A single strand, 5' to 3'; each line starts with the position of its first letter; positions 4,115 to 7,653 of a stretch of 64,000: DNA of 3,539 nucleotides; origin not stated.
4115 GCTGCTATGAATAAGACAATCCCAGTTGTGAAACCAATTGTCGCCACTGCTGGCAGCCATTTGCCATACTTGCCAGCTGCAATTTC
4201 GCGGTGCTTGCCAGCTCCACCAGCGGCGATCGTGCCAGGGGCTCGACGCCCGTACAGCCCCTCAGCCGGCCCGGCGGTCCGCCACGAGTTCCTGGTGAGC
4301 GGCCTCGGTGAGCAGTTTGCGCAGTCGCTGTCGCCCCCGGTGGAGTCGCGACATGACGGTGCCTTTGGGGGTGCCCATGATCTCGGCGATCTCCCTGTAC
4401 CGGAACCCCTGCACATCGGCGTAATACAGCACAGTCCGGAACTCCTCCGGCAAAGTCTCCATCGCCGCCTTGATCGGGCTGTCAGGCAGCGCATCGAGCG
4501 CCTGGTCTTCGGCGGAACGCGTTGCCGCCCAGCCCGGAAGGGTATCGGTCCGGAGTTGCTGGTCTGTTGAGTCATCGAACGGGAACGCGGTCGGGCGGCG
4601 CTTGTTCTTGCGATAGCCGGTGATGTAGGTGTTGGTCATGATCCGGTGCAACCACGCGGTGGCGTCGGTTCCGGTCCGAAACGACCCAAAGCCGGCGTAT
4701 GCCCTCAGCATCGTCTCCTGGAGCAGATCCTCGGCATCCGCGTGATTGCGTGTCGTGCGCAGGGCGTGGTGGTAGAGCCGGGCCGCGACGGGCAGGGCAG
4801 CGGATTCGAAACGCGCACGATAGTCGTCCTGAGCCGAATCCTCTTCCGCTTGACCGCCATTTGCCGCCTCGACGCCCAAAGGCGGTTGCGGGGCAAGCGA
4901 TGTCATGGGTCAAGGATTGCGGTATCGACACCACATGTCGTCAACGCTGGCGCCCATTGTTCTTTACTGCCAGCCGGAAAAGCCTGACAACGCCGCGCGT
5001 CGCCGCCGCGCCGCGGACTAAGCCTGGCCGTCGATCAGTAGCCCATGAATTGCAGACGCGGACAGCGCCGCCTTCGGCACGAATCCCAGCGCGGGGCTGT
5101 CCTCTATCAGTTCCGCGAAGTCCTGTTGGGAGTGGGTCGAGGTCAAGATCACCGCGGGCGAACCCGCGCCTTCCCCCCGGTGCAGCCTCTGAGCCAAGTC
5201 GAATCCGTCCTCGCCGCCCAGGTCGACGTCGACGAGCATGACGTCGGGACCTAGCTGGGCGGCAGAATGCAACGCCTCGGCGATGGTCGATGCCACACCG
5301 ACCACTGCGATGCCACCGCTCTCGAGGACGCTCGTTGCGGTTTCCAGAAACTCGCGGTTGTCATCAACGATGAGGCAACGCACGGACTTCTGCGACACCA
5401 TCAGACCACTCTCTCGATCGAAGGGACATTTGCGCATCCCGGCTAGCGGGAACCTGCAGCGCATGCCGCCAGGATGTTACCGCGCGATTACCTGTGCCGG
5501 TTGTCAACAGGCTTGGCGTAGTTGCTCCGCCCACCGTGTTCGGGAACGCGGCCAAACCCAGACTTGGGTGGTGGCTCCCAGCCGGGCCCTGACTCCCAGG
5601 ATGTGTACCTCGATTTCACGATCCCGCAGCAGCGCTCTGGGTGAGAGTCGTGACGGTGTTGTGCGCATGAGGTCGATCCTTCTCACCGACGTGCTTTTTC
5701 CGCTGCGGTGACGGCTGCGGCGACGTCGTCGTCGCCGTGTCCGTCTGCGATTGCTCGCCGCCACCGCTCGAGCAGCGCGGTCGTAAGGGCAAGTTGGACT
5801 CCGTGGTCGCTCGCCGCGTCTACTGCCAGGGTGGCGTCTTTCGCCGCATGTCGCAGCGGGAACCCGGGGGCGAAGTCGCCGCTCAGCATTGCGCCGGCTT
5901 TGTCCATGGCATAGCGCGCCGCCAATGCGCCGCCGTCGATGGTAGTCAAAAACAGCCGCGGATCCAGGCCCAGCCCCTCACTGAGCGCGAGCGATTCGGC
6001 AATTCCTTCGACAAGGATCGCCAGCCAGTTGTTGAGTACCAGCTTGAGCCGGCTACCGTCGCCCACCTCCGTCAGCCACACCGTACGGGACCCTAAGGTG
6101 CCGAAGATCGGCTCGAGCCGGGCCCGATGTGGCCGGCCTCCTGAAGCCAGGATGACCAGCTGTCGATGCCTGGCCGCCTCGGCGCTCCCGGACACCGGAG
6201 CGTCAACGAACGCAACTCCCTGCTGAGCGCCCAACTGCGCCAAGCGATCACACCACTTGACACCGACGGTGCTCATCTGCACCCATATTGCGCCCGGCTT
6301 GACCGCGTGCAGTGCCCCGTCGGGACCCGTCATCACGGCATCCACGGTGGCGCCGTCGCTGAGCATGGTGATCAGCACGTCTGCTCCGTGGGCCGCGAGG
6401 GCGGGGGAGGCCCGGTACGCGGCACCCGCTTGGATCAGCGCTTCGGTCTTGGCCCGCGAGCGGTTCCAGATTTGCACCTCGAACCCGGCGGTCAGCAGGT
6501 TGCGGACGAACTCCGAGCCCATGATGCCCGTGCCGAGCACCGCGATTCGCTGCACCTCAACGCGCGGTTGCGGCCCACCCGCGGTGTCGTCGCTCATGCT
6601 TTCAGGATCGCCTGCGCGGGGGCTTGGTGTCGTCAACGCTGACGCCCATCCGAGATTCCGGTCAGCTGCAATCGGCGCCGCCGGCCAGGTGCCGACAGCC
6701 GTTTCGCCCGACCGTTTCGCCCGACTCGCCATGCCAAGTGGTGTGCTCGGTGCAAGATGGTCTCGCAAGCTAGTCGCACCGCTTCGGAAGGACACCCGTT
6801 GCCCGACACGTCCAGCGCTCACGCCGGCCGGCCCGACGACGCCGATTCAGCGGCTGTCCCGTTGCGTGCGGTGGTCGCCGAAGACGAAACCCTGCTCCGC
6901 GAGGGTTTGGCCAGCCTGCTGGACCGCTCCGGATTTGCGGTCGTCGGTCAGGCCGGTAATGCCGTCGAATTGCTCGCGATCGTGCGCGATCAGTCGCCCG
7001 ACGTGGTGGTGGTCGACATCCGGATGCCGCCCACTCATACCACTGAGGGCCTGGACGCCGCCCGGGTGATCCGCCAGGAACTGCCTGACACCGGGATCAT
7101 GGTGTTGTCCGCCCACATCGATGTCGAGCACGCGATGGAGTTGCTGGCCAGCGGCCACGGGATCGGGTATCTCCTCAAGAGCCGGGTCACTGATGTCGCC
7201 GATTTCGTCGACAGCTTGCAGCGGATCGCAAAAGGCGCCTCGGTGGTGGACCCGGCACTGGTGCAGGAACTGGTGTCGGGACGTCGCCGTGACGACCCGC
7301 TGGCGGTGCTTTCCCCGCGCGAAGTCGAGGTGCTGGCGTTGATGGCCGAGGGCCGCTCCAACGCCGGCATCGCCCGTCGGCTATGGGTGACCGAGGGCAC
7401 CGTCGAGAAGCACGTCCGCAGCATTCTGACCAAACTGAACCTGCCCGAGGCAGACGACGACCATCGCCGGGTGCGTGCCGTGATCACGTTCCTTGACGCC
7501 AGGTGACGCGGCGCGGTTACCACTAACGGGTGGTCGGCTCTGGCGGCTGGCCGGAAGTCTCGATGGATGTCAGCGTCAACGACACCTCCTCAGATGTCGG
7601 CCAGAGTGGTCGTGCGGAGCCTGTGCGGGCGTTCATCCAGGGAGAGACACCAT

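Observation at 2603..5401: SigH-paralogue ECF sigma operon with a zinc-ribbon + 8-repeat beta-propeller protein where the RshA-type anti-sigma should be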

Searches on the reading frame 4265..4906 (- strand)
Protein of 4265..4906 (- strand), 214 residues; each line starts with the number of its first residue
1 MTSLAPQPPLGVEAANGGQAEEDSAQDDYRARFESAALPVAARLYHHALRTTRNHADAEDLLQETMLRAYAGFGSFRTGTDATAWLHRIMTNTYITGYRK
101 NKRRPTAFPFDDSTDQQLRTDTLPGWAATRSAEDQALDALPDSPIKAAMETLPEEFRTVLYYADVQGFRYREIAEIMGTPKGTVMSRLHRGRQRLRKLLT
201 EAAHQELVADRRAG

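Call 5: search_protein_families(library=pfam, proteins=[window:4265-4906:-], max_evalue=0.01)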
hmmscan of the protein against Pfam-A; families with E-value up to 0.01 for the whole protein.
window:4265-4906:- (214 aa): 4 families
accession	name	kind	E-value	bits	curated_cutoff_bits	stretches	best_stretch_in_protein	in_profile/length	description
PF04542.20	Sigma70_r2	-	9.6e-16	57.8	24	1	42-104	7-71/71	Sigma-70 region 2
PF08281.18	Sigma70_r4_2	-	1.1e-15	57.4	25.7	1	145-195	4-54/54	Sigma-70, region 4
PF04545.22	Sigma70_r4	-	8.3e-12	44.9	24.1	1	148-197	1-50/50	Sigma-70, region 4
PF13384.12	HTH_23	-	0.0044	17.2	24.6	1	158-190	10-40/50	Homeodomain-like domain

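Call 6: search_protein_families(library=ncbifam, proteins=[window:4265-4906:-], max_evalue=0.01)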
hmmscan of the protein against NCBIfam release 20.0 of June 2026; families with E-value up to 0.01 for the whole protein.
window:4265-4906:- (214 aa): 87 families (the best 25 are shown)
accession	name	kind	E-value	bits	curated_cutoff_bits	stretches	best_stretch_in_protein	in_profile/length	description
TIGR02947.1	SigH_actino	hypoth_equivalog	1.7e-66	223.6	251.55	1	25-205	5-185/193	RNA polymerase sigma-70 factor, TIGR02947 family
NF009185.0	PRK12533.1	equivalog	4.4e-32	111.6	248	1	21-208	19-202/231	RNA polymerase sigma factor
NF007225.0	PRK09643.1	equivalog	2e-31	109.3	190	1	42-206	38-189/204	RNA polymerase sigma factor SigM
NF007229.0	PRK09647.1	equivalog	4.1e-30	104.7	265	1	30-206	43-209/220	RNA polymerase sigma factor SigE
TIGR02950.1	SigM_subfam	subfamily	3.9e-29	101.6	147.95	1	43-199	12-158/159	RNA polymerase sigma factor, SigM family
NF008888.0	PRK11922.1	equivalog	1.4e-26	93.6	204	1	41-202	40-199/231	RNA polymerase sigma factor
NF009164.0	PRK12511.1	equivalog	3.6e-26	91.8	185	1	33-202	8-162/182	RNA polymerase sigma factor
NF009198.0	PRK12546.1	equivalog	8.6e-26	90.8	270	1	45-207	21-169/188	RNA polymerase sigma factor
NF007223.0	PRK09641.1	equivalog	2.6e-25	89.3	209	1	43-200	30-185/187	RNA polymerase sigma factor SigW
NF058625.1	sigma_PG0214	equivalog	5.6e-25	88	130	1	32-205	5-167/170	GFO_1088 family ECF-type sigma factor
NF009166.1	PRK12513.1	equivalog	1.4e-24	86.9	206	1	42-203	33-190/193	RNA polymerase sigma factor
NF006089.0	PRK08241.1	subfamily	2.1e-24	86.3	240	1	19-205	10-209/343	RNA polymerase subunit sigma-70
TIGR02939.1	RpoE_Sigma70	equivalog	5.4e-23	82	236.15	1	45-198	34-185/190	RNA polymerase sigma factor RpoE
NF007216.0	PRK09638.1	equivalog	9.7e-23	80.8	194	1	44-201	31-176/180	RNA polymerase sigma factor SigY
TIGR02948.1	SigW_bacill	equivalog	3.4e-22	79.4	243.1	1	43-200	30-185/187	RNA polymerase sigma factor SigW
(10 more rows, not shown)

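Call 54: find_homologous_proteins(query=window:4265-4906:-, max_evalue=1e-20)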
Query window:4265-4906:- (214 aa): 7849 proteins with E <= 1e-20 among 8000 candidates; the best 120 are listed.
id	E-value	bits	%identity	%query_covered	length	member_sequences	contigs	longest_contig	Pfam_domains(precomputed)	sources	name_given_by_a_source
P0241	2.2e-132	457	96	100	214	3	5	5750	PF04545.23,PF04542.21,PF08281.19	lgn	-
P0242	1.9e-87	310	71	94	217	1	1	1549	PF04545.23,PF04542.21,PF08281.19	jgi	jgi:RNA polymerase sigma-70 factor (ECF subfamily)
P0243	9.4e-79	282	70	94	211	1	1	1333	PF04545.23,PF04542.21,PF08281.19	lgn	-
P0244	1.3e-74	268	61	98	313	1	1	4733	PF04545.23,PF04542.21,PF08281.19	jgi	jgi:RNA polymerase sigma-70 factor, ECF subfamily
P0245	2.8e-70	254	60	94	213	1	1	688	PF04545.23,PF04542.21,PF08281.19,PF22029.3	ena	-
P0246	4.9e-70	253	61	94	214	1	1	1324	PF04545.23,PF04542.21,PF08281.19,PF22029.3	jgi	jgi:RNA polymerase sigma-70 factor (ECF subfamily)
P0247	2.5e-69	251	69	79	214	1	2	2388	PF04545.23,PF04542.21,PF08281.19,PF22029.3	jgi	jgi:RNA polymerase sigma-70 factor, ECF subfamily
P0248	2.5e-69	251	68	77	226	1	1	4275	PF04545.23,PF04542.21,PF08281.19,PF22029.3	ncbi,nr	ncbi:MAG TPA: sigma-70 family RNA polymerase sigma factor [Mycobacterium sp.]|nr:sigma-70 family RNA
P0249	2.7e-69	251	69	80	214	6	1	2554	PF04545.23,PF04542.21,PF08281.19,PF22029.3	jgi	jgi:RNA polymerase sigma-70 factor (ECF subfamily)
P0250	4.0e-68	247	62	78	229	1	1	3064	PF04545.23,PF04542.21,PF08281.19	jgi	jgi:RNA polymerase sigma-70 factor (ECF subfamily)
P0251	6.5e-68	247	67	79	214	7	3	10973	PF04545.23,PF04542.21,PF08281.19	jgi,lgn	jgi:RNA polymerase sigma-70 factor (ECF subfamily)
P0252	6.5e-68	247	67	79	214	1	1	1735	PF04545.23,PF04542.21,PF08281.19,PF22029.3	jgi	jgi:RNA polymerase sigma-70 factor (ECF subfamily)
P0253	1.3e-67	246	59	94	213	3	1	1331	PF04545.23,PF04542.21,PF08281.19,PF22029.3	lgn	-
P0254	1.6e-67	245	60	90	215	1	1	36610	PF04545.23,PF04542.21,PF08281.19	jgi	jgi:RNA polymerase sigma-70 factor, ECF subfamily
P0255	1.6e-67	245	68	77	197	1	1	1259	PF04545.23,PF04542.21,PF08281.19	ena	-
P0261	3.3e-66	241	66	79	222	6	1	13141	PF04545.23,PF04542.21,PF08281.19,PF22029.3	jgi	jgi:RNA polymerase sigma-70 factor (ECF subfamily)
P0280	2.0e-63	232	70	71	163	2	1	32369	PF04545.23,PF04542.21,PF08281.19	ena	-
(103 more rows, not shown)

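Call 55: find_encoding_contigs(protein=P0251, flank=5000, max_places=2)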
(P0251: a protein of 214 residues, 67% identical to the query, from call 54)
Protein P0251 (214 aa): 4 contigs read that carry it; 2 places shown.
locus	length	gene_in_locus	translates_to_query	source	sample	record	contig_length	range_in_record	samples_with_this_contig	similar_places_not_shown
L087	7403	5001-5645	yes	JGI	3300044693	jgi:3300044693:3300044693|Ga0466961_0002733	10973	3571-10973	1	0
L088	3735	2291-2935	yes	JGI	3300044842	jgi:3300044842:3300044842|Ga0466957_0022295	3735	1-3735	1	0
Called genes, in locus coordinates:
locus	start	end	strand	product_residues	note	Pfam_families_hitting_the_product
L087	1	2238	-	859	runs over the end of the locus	PF08447:PAS_3, PF08448:PAS_4 (weak), PF13426:PAS_9 (weak), PF01590:GAF, PF13185:GAF_2, PF13492:GAF_3 (weak), PF07730:HisKA_3, PF02518:HATPase_c (weak), +1 more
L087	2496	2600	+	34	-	-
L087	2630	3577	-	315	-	PF00248:Aldo_ket_red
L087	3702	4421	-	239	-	PF00072:Response_reg, PF08281:Sigma70_r4_2 (faint), PF00196:GerE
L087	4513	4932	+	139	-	PF00072:Response_reg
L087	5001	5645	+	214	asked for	PF04542:Sigma70_r2, PF08281:Sigma70_r4_2, PF04545:Sigma70_r4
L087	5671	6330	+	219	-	-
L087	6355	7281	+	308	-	PF02735:Ku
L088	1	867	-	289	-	?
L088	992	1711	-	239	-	PF00072:Response_reg, PF08281:Sigma70_r4_2 (faint), PF00196:GerE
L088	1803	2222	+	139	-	PF00072:Response_reg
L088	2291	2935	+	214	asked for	PF04542:Sigma70_r2, PF08281:Sigma70_r4_2, PF04545:Sigma70_r4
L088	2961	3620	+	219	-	-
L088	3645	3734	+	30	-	?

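Call 56: find_encoding_contigs(protein=P0261, flank=5000, max_places=1)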
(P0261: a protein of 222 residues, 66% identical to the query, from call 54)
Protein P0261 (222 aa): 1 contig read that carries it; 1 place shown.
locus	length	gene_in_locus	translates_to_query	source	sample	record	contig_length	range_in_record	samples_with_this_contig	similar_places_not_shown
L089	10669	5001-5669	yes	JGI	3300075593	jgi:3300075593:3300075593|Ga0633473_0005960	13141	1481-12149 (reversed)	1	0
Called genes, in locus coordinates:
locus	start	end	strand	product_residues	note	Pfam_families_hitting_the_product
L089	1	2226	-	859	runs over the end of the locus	PF08447:PAS_3, PF08448:PAS_4, PF01590:GAF, PF13185:GAF_2, PF01590:GAF, PF13185:GAF_2, PF13492:GAF_3, PF07730:HisKA_3, +4 more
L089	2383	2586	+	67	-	PF24119:DUF7393 (weak)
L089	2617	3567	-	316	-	PF00248:Aldo_ket_red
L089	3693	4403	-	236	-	PF00072:Response_reg, PF00196:GerE, PF08281:Sigma70_r4_2 (faint)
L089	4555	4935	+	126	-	PF00072:Response_reg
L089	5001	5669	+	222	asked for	PF22029:PhyR_sigma2, PF04542:Sigma70_r2, PF04545:Sigma70_r4, PF08281:Sigma70_r4_2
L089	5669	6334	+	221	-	-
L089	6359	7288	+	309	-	PF02735:Ku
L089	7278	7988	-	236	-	PF00440:TetR_N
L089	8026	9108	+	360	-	PF08100:Dimerisation, PF25213:HVO_A0261_N (weak), PF00891:Methyltransf_2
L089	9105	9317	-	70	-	-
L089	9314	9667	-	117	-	PF03551:PadR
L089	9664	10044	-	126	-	PF00903:Glyoxalase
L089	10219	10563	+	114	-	PF07291:MauE (weak), PF13564:DoxX_2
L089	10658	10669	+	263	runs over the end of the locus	PF00106:adh_short, PF08659:KR, PF13561:adh_short_C2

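Call 57: find_encoding_contigs(protein=P0280, flank=5000, max_places=1)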
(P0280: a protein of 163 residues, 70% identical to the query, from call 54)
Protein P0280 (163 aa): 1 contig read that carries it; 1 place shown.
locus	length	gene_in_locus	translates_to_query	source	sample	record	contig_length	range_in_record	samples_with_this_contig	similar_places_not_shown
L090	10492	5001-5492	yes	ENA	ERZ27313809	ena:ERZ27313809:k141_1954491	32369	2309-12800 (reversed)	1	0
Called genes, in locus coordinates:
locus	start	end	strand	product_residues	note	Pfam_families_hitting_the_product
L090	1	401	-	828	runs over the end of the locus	PF08447:PAS_3, PF08448:PAS_4, PF01590:GAF, PF13185:GAF_2, PF01590:GAF, PF13185:GAF_2, PF07730:HisKA_3, PF02518:HATPase_c, +5 more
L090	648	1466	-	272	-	PF00685:Sulfotransfer_1 (faint), PF13469:Sulfotransfer_3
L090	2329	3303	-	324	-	PF00248:Aldo_ket_red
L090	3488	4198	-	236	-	PF00072:Response_reg, PF00196:GerE, PF08281:Sigma70_r4_2 (faint)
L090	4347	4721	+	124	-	PF00072:Response_reg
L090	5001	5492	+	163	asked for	PF04542:Sigma70_r2, PF08281:Sigma70_r4_2, PF04545:Sigma70_r4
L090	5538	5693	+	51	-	-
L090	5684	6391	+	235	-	-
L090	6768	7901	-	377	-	PF00441:Acyl-CoA_dh_1 (weak), PF08028:Acyl-CoA_dh_2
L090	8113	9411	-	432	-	PF03583:LIP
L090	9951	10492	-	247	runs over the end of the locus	-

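Call 58: find_encoding_contigs(protein=P0254, flank=5000, max_places=1)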
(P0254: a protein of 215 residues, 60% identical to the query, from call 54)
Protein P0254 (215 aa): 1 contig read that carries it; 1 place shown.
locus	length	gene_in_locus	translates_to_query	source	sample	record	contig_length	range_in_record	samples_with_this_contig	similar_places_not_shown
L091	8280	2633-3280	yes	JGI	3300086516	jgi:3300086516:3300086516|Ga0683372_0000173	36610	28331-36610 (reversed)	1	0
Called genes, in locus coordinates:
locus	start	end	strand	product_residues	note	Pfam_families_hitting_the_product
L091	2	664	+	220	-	?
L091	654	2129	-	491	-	-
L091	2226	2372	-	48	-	PF05305:DUF732 (weak)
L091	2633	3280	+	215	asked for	PF04542:Sigma70_r2, PF04545:Sigma70_r4, PF08281:Sigma70_r4_2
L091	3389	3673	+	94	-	-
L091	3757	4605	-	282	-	PF00528:BPD_transp_1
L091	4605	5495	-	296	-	PF00528:BPD_transp_1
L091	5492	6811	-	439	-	PF01547:SBP_bac_1, PF13416:SBP_bac_8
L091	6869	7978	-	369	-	PF23381:Beta-prop_IFT122_1st (faint), PF23414:Beta-prop_EML_2 (faint), PF22494:choice_anch_I (faint), PF21783:YNCE, PF25174:Beta-prop_THOC3 (faint), PF10282:Lactonase (faint), PF02239:Cytochrom_D1 (weak)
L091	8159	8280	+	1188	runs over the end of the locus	PF00501:AMP-binding, PF00550:PP-binding, PF01370:Epimerase, PF07993:NAD_binding_4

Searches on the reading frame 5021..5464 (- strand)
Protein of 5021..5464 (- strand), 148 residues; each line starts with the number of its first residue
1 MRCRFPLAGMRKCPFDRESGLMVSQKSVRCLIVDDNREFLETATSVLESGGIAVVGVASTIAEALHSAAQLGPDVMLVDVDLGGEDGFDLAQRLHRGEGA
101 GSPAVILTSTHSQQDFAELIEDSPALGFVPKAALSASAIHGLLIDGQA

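Call 5: search_protein_families(library=pfam, proteins=[window:5021-5464:-], max_evalue=0.01)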
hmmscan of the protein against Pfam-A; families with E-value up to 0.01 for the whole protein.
window:5021-5464:- (148 aa): 1 family
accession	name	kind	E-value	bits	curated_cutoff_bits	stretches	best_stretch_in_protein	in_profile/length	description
PF00072.30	Response_reg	-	5.4e-17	62.4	30.2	1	31-132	2-100/111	Response regulator receiver domain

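Call 6: search_protein_families(library=ncbifam, proteins=[window:5021-5464:-], max_evalue=0.01)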
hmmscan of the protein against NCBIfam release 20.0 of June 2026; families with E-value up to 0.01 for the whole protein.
window:5021-5464:- (148 aa): 65 families (the best 25 are shown)
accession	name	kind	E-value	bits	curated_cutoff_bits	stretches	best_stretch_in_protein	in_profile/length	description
TIGR02875.1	spore_0_A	equivalog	1.1e-09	37.9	200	1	27-118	2-94/262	sporulation transcription factor Spo0A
NF001965.0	PRK00742.1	subfamily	1.6e-08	34.2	293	1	26-133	2-109/357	chemotaxis-specific protein-glutamate methyltransferase CheB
NF007708.0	PRK10403.1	equivalog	2.5e-08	33.6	343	1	24-130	3-108/215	nitrate/nitrite response regulator protein NarP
NF052445.1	RespRegMctR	equivalog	6.2e-08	32.3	300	1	28-131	2-104/205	two-component system response regulator MctR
NF040689.1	MtrAB_MtrA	equivalog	8.6e-08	31.8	300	1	31-121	2-89/219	MtrAB system response regulator MtrA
NF007935.0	PRK10651.1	equivalog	9.5e-08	31.5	250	1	23-120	2-99/216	two-component system response regulator NarL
TIGR02956.1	TMAO_torS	equivalog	1.1e-07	30.3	676.5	1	26-128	700-802/967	TMAO reductase system sensor histidine kinase/response regulator TorS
NF009206.0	PRK12555.1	subfamily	2e-07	30.3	342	1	28-117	1-88/340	chemotaxis-specific protein-glutamate methyltransferase CheB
NF009974.0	PRK13435.1-6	equivalog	2.1e-07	30.7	171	1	24-109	2-86/155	response regulator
NF041832.1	near_NosP_CTERM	subfamily_domain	5.3e-07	29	400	1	24-114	248-340/370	NahK/ErcS family hybrid sensor histidine kinase/response regulator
NF033791.1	ActR_PrrA_rreg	equivalog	1e-06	28.9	250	1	30-109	4-81/173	ActR/PrrA/RegA family redox response regulator transcription factor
NF053854.1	RespRegPhoBBctds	equivalog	1.2e-06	28.1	270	1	31-115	2-85/225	two-component system response regulator PhoB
TIGR02154.1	PhoB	equivalog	1.2e-06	28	296.2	1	28-115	3-90/226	phosphate regulon transcriptional regulator PhoB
NF007419.0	PRK09958.1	equivalog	1.5e-06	27.9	251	1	30-132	3-103/204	acid-sensing system DNA-binding response regulator EvgA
NF008078.0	PRK10816.1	equivalog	1.7e-06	27.7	336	1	29-121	2-92/223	two-component system response regulator PhoP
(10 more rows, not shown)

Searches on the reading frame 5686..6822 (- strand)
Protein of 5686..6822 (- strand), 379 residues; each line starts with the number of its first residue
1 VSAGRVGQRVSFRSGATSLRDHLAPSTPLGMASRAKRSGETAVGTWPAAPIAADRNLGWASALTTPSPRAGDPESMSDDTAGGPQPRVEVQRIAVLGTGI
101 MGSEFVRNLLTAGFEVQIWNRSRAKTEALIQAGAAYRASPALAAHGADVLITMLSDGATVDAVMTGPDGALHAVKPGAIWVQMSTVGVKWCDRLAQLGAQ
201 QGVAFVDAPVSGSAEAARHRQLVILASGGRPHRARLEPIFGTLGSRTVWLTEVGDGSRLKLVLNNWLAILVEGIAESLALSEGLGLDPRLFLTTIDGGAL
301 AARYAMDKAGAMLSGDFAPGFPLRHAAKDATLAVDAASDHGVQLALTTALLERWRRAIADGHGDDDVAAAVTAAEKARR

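Call 5: search_protein_families(library=pfam, proteins=[window:5686-6822:-], max_evalue=0.01)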
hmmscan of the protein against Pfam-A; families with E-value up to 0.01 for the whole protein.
window:5686-6822:- (379 aa): 8 families
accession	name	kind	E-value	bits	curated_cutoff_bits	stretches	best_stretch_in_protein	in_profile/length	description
PF03446.21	NAD_binding_2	-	1.1e-41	143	21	1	92-248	1-157/161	NAD binding domain of 6-phosphogluconate dehydrogenase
PF14833.11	NAD_binding_11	-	9.1e-20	71.6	30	1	254-372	1-120/122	NAD-binding of NADP-dependent 3-hydroxyisobutyrate dehydrogenase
PF21761.2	RedAm-like_C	-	8.3e-06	26.5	27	1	272-373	21-124/127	NADPH-dependent reductive aminase-like, C-terminal domain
PF03807.23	F420_oxidored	-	2.6e-05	25.2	21.6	1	92-152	1-65/94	NADP oxidoreductase coenzyme F420-dependent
PF01488.26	Shikimate_DH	-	6.5e-05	23.5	24.3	1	87-133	9-56/138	Shikimate / quinate 5-dehydrogenase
PF02826.25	2-Hacid_dh_C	-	0.00011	22.1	25.1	1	87-183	33-126/178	D-isomer specific 2-hydroxyacid dehydrogenase, NAD binding domain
PF02737.24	3HCDH_N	-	0.00091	19.6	22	1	93-132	2-41/180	3-hydroxyacyl-CoA dehydrogenase, NAD binding domain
PF02558.23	ApbA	-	0.0012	18.9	22.2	1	93-134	1-41/150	Ketopantoate reductase PanE/ApbA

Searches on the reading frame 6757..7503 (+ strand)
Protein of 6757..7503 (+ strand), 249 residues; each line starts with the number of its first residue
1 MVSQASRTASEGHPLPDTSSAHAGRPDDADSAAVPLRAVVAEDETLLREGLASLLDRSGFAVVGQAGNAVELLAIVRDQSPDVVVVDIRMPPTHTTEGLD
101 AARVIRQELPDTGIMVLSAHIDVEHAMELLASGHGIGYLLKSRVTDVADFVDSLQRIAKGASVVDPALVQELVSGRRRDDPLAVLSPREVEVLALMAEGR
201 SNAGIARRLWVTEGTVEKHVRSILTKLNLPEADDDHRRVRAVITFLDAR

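Call 5: search_protein_families(library=pfam, proteins=[window:6757-7503:+], max_evalue=0.01)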
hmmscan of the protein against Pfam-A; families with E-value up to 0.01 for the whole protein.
window:6757-7503:+ (249 aa): 4 families
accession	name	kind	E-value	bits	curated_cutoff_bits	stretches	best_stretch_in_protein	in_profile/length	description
PF00072.30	Response_reg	-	3.2e-18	66.3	30.2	1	39-141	2-99/111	Response regulator receiver domain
PF00196.25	GerE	-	1.2e-14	54.2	23.5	1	184-230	2-48/57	Bacterial regulatory proteins, luxR family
PF08281.18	Sigma70_r4_2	-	0.00012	22.1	25.7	1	182-226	8-53/54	Sigma-70, region 4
PF04545.22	Sigma70_r4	-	0.0029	17.5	24.1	1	182-227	2-48/50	Sigma-70, region 4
